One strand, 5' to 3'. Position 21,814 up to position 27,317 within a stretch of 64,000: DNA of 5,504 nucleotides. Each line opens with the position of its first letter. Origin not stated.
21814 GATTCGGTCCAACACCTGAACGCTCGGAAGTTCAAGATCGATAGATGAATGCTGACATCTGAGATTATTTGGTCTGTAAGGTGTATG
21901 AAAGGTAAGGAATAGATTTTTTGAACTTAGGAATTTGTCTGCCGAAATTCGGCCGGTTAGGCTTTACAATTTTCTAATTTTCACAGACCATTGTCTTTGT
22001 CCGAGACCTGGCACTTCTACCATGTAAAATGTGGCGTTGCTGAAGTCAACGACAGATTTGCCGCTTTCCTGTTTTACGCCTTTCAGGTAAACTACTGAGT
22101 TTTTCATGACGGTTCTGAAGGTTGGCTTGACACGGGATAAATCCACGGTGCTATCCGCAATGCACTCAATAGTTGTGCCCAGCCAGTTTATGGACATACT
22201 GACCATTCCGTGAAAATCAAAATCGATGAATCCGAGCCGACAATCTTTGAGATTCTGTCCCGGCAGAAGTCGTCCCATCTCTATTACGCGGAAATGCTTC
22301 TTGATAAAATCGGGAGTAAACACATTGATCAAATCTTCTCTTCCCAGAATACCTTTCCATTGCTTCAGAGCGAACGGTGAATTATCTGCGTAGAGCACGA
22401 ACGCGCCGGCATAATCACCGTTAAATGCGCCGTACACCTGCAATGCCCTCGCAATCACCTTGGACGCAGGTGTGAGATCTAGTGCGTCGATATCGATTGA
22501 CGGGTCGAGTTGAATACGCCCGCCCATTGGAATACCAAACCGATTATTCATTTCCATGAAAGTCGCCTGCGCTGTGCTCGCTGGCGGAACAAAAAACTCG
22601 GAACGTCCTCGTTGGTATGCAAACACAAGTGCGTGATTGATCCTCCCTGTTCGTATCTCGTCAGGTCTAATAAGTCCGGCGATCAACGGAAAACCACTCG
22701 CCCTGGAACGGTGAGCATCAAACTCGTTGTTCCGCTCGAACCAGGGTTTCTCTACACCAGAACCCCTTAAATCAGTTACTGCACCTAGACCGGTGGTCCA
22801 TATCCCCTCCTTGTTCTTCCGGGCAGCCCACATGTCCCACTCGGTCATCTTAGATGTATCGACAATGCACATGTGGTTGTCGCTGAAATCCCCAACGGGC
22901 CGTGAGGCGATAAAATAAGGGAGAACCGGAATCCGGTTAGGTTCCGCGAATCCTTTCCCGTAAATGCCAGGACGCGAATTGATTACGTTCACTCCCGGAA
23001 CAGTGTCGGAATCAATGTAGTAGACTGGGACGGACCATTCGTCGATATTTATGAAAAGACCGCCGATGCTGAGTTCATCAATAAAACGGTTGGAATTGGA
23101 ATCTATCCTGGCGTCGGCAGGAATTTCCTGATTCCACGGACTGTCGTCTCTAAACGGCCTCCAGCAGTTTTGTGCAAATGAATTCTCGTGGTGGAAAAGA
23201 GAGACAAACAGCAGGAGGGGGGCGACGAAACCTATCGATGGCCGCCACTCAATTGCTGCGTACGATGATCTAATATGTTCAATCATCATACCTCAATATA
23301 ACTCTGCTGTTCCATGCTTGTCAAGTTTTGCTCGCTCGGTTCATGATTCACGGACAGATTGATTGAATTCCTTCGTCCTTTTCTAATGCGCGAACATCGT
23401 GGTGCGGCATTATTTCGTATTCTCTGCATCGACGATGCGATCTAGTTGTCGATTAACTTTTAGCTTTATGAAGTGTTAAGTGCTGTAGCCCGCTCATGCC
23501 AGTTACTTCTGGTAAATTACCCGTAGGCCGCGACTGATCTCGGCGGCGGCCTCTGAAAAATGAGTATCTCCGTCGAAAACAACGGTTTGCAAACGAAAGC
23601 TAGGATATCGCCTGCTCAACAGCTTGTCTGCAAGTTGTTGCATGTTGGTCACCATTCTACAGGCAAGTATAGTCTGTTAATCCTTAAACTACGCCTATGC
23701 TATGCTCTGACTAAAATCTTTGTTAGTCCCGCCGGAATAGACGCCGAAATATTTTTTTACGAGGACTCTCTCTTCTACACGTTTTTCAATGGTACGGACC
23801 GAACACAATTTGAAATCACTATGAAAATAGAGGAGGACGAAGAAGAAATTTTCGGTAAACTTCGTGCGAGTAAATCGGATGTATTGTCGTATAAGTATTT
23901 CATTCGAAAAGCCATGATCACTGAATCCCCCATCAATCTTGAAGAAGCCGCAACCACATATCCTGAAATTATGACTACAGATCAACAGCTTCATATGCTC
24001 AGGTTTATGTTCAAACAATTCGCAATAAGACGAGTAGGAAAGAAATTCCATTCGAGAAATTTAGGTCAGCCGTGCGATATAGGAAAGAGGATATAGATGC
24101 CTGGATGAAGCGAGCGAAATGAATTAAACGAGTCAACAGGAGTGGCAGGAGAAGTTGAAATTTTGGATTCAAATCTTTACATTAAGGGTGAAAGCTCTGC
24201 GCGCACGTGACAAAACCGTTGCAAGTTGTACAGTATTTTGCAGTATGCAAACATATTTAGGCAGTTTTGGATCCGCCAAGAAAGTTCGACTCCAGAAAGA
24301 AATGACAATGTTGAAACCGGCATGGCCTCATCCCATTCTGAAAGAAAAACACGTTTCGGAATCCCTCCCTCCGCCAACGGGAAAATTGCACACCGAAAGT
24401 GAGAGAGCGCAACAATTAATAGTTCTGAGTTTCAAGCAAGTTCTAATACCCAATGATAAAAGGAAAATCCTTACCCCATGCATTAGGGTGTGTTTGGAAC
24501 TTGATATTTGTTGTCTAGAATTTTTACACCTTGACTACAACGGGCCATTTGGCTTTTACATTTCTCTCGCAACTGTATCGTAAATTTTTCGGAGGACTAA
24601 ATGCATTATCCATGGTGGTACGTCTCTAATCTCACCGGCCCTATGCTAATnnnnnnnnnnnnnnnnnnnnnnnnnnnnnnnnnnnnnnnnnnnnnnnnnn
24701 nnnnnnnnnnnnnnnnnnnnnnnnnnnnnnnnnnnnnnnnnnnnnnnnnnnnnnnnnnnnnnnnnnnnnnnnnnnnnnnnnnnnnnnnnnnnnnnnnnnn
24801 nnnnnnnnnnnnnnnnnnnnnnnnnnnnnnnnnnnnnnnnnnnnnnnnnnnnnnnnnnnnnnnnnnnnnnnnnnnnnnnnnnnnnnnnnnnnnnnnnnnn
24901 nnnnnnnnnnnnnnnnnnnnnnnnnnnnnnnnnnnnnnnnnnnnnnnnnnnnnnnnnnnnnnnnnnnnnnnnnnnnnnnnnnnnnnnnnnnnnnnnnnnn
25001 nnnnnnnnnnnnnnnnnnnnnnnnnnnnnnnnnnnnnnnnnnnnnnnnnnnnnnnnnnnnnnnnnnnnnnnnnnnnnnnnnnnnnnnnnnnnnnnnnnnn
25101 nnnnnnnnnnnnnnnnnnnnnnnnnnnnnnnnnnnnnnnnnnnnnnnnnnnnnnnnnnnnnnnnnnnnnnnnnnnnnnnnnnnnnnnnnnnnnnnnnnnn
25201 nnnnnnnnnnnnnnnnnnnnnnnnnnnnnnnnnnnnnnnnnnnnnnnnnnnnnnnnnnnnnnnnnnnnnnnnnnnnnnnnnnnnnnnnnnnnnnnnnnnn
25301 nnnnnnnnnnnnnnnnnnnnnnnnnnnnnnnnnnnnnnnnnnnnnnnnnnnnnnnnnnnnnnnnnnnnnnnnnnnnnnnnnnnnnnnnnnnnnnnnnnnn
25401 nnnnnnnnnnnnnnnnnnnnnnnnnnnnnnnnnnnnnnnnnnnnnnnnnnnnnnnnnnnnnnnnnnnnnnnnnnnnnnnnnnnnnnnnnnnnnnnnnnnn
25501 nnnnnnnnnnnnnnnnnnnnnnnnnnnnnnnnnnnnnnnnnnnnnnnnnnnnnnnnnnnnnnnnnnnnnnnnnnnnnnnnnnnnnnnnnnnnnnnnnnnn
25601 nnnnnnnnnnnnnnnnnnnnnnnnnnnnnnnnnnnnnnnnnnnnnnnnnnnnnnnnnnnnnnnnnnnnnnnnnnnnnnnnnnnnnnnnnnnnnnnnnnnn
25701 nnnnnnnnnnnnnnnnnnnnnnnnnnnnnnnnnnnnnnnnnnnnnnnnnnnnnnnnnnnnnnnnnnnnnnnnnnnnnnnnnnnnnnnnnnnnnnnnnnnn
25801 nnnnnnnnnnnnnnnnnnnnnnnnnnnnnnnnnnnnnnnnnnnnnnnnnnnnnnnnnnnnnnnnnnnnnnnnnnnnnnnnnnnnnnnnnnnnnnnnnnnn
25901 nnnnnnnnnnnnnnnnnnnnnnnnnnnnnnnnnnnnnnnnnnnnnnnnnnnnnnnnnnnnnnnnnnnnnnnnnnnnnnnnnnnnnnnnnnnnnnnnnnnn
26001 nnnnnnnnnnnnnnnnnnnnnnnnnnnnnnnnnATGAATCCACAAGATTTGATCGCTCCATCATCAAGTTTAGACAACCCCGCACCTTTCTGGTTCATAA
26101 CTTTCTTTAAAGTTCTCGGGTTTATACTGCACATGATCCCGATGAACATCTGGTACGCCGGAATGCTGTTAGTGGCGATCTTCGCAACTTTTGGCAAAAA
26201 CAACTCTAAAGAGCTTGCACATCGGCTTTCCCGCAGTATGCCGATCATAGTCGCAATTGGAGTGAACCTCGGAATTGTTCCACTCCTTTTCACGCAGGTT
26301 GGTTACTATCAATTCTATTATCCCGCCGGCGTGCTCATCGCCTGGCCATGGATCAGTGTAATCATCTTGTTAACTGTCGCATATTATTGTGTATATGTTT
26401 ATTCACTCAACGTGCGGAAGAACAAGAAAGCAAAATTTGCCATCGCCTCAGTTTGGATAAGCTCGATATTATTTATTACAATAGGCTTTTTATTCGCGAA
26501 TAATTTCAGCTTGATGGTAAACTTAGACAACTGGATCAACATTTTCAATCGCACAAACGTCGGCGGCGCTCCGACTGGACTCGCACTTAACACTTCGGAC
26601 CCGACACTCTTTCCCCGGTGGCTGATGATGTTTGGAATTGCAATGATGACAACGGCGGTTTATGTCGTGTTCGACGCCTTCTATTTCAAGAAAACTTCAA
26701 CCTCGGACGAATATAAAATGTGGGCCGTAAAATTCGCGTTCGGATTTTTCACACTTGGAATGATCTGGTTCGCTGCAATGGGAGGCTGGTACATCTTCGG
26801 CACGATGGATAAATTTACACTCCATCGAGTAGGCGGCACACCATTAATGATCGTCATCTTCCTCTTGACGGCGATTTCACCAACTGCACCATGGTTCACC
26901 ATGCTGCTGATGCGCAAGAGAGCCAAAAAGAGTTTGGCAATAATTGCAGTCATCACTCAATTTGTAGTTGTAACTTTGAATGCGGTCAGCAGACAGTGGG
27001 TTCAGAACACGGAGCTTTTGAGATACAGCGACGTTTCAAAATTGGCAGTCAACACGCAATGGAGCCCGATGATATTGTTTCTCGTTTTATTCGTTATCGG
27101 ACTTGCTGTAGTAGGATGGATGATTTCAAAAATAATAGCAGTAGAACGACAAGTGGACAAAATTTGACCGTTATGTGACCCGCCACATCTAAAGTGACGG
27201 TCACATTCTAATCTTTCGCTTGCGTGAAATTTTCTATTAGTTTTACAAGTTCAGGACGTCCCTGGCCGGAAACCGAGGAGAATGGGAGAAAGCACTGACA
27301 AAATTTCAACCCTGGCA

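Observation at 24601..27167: CydA-like protein fused to a c-type cytochrome domain, coupled to a second polytopic subunit: a non-canonical bd-superfamily module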

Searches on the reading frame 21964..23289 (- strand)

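Call 54: search_protein_families(library=pfam, proteins=[window:21964-23289:-], max_evalue=0.001)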
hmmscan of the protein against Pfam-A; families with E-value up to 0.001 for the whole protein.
window:21964-23289:- (441 aa): 0 families

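Call 97: search_protein_families(library=phrogs, proteins=[window:21964-23289:-], max_evalue=0.001)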
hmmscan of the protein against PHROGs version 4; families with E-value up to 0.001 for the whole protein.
window:21964-23289:- (441 aa): 1 family
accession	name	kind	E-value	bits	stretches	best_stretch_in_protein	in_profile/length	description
phrog_17388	-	tail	8.6e-13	48.9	1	134-297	277-425/702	minor tail protein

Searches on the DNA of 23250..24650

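Call 69: search_rna_families(source=window, start=23250, end=24650, threshold=evalue, max_evalue=1)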
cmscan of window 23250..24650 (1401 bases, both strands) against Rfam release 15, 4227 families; matches with E-value up to 1: 0.
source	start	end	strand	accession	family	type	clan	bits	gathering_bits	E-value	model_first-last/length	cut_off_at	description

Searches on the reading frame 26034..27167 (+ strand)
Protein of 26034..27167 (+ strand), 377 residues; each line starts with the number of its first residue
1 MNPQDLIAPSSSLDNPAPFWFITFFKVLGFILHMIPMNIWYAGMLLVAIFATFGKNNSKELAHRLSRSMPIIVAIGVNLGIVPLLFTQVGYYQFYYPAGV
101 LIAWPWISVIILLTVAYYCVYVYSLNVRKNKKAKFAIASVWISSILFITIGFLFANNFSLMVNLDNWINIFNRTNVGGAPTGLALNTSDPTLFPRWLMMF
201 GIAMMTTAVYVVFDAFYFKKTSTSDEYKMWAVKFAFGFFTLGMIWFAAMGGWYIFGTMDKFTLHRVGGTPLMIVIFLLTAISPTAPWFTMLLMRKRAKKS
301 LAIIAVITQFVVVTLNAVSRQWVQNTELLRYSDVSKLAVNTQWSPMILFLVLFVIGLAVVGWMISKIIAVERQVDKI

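Call 3: search_protein_families(library=pfam, proteins=[window:26034-27167:+], max_evalue=1)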
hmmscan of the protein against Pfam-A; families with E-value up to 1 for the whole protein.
window:26034-27167:+ (377 aa): 0 families

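Call 4: search_protein_families(library=ncbifam, proteins=[window:26034-27167:+], max_evalue=1)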
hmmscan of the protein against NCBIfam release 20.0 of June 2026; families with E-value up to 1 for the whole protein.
window:26034-27167:+ (377 aa): 0 families

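Call 8: find_homologous_proteins(query=window:26034-27167:+)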
Query window:26034-27167:+ (377 aa): 925 proteins with E <= 0.001 among 8000 candidates; the best 120 are listed.
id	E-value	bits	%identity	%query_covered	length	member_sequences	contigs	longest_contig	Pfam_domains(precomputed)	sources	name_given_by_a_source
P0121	1.8e-244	829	100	100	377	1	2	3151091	-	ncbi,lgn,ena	-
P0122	4.0e-231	785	94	100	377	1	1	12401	-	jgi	jgi:hypothetical protein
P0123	1.0e-208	711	85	100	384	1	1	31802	-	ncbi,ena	-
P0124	2.0e-204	697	82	99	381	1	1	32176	-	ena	-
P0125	5.5e-202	689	85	98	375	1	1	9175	-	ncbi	ncbi:MAG: hypothetical protein WAO19_04600, partial [Candidatus Kryptoniota bacterium]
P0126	9.5e-198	675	80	99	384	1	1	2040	-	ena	-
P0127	2.7e-196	671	79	100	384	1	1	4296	-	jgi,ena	-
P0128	2.5e-190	651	75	100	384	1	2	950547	-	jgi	jgi:hypothetical protein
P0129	1.4e-188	645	77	99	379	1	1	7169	-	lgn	-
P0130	1.8e-188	645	77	100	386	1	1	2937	-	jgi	jgi:hypothetical protein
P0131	6.8e-185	633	77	99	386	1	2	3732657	-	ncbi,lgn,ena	-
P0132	3.8e-183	627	75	100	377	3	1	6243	-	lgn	-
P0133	4.2e-183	627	75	99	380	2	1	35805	-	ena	-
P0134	1.2e-181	622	74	99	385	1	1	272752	-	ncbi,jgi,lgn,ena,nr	ncbi:MAG TPA: hypothetical protein VLX91_02825 [Candidatus Acidoferrales bacterium]|nr:hypothetical 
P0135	2.2e-181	622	74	99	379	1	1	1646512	-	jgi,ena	jgi:hypothetical protein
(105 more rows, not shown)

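Call 15: search_solved_structures(query=A2, max_evalue=10, show_alignments=2)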
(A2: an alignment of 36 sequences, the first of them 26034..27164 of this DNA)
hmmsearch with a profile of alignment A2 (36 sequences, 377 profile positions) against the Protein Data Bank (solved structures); distinct sequences matched with E-value up to 10: 0.

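Call 23: find_encoding_contigs(protein=P0121, flank=10000, max_places=3)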
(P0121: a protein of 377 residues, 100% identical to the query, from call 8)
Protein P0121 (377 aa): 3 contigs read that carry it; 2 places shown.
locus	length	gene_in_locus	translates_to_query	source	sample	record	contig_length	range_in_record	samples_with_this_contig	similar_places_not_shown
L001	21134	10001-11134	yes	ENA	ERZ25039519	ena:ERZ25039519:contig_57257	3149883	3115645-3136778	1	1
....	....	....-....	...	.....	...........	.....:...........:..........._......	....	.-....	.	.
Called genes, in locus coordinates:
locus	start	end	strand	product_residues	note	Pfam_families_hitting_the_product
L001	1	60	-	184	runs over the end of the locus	-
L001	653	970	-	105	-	-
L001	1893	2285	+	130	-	PF00072:Response_reg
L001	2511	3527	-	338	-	PF08100:Dimerisation, PF00891:Methyltransf_2, PF13489:Methyltransf_23, PF05175:MTS (weak), PF13847:Methyltransf_31 (faint), PF13649:Methyltransf_25 (weak)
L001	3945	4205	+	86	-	-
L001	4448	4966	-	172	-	PF13302:Acetyltransf_3, PF13420:Acetyltransf_4, PF00583:Acetyltransf_1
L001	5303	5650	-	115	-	-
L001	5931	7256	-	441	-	-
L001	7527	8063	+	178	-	-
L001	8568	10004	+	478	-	PF01654:Cyt_bd_oxida_I (weak), PF13442:Cytochrome_CBB3 (weak)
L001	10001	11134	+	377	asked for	-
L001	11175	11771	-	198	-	PF00009:GTP_EFTU (faint), PF01926:MMR_HSR1, PF02421:FeoB_N, PF03193:RsgA_GTPase (faint)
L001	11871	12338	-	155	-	PF01196:Ribosomal_L17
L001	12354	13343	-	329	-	PF01193:RNA_pol_L, PF01000:RNA_pol_A_bac, PF03118:RNA_pol_A_CTD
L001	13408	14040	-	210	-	PF00163:Ribosomal_S4, PF01479:S4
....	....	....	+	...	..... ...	-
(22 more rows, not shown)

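Call 25: predict_structure(alignment_id=A2)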
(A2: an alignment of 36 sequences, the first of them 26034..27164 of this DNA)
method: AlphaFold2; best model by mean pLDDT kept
length: 377 residues; sequences in the alignment: 36
mean_pLDDT: 87.1   pTM: 0.88
mean pLDDT of the five models: 87.1, 86.6, 85.1, 79.7, 77.8
residues with pLDDT >= 90: 177; 70-90: 174; 50-70: 26; < 50: 0
segments of 3 or more residues with pLDDT < 50: none
pLDDT, mean of each block of 10 residues (from residue 1): 64 74 89 91 94 92 89 82 75 82 88 92 85 85 93 89 83 70 82 93 97 87 88 97 97 92 91 95 97 91 96 95 90 82 82 85 80 65
secondary structure, 60 per line:
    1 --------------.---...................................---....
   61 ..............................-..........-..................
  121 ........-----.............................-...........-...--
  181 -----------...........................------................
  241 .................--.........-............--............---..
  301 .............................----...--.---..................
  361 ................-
elements in order: H19-53 H57-90 H92-101 H103-128 H134-162 H164-174 H192-218 H225-257 H260-268 H270-281 H284-295 H299-329 H343-376

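Call 102: search_protein_representatives(alignment_id=A2)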
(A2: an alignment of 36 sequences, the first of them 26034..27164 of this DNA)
Query: 36 sequences, 377 profile positions. Proteins with E-value up to 0.001 (for the whole library): 1403; up to 1e-10: 933; up to 1e-30: 310. The best 150 are listed.
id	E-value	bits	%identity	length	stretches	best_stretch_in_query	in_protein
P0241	8.1e-144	496.0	-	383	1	1-373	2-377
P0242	1.7e-137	475.2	-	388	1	1-373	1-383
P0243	9.5e-135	466.2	-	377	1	6-373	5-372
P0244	4.4e-131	454.1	-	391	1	1-372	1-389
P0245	1.0e-128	446.3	-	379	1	4-367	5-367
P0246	1.0e-125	436.5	-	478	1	4-369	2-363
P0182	4.8e-123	427.7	-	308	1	1-240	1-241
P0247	1.7e-120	419.3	-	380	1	1-372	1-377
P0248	5.0e-118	411.2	-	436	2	134-369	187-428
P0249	6.0e-114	397.7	-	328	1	48-372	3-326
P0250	3.8e-109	381.9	-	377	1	1-372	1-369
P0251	3.4e-108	378.8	-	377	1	1-373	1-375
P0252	1.1e-107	377.2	-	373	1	3-368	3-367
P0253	1.5e-106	373.4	-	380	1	7-370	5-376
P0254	4.9e-102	358.5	-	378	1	5-368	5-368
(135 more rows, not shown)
